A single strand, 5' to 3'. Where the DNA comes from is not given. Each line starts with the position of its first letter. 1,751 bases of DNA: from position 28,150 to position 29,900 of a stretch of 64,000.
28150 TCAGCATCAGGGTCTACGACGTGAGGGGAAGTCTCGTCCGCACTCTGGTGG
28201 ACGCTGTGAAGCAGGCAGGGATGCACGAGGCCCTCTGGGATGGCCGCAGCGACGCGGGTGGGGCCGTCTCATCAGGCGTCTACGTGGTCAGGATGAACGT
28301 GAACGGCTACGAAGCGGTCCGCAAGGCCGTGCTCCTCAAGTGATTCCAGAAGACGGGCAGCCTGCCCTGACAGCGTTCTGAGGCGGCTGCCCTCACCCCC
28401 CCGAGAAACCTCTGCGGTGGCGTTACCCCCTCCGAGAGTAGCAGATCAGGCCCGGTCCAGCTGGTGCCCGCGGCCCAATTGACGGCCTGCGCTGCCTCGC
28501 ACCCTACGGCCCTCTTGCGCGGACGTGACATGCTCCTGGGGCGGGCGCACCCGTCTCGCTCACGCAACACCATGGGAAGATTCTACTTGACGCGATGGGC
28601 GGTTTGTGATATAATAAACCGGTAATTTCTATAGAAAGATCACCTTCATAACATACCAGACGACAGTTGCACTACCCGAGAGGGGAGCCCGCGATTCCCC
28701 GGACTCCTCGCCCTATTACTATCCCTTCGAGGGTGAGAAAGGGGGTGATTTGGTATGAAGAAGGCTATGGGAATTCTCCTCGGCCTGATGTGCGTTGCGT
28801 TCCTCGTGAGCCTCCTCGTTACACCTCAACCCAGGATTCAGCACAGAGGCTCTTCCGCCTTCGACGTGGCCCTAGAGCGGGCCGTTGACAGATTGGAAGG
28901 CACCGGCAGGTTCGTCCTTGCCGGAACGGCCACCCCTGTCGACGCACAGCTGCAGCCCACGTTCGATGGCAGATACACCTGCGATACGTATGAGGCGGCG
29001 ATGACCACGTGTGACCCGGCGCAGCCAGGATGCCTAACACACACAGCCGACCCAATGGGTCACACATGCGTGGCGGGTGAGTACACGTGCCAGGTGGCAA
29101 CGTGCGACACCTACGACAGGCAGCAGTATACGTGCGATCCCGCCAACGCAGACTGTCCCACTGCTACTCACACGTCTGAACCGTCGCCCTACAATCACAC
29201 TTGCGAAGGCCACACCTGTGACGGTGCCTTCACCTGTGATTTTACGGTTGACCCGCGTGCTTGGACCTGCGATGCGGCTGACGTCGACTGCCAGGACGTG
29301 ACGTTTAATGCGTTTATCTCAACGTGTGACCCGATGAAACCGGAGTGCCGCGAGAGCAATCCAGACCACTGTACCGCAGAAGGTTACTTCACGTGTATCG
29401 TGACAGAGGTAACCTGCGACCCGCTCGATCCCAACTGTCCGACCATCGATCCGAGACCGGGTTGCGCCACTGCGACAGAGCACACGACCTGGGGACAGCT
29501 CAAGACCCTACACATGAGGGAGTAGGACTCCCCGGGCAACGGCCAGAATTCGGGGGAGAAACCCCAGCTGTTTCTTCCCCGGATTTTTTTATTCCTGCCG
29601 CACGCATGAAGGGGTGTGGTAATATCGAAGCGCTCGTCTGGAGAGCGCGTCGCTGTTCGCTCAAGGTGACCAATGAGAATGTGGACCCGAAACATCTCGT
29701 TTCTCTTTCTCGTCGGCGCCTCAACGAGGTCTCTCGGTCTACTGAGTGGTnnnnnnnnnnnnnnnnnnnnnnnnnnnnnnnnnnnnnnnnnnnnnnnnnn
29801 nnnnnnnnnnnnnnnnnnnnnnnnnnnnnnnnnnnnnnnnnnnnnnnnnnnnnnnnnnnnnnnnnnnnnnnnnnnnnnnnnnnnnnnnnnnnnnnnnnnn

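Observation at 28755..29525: Secreted cysteine-rich protein built from 'TCD' repeats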

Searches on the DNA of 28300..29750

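Call 81: search_rna_families(source=window, start=28300, end=29750, threshold=evalue, max_evalue=1)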
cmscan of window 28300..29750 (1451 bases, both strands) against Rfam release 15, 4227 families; matches with E-value up to 1: 0.
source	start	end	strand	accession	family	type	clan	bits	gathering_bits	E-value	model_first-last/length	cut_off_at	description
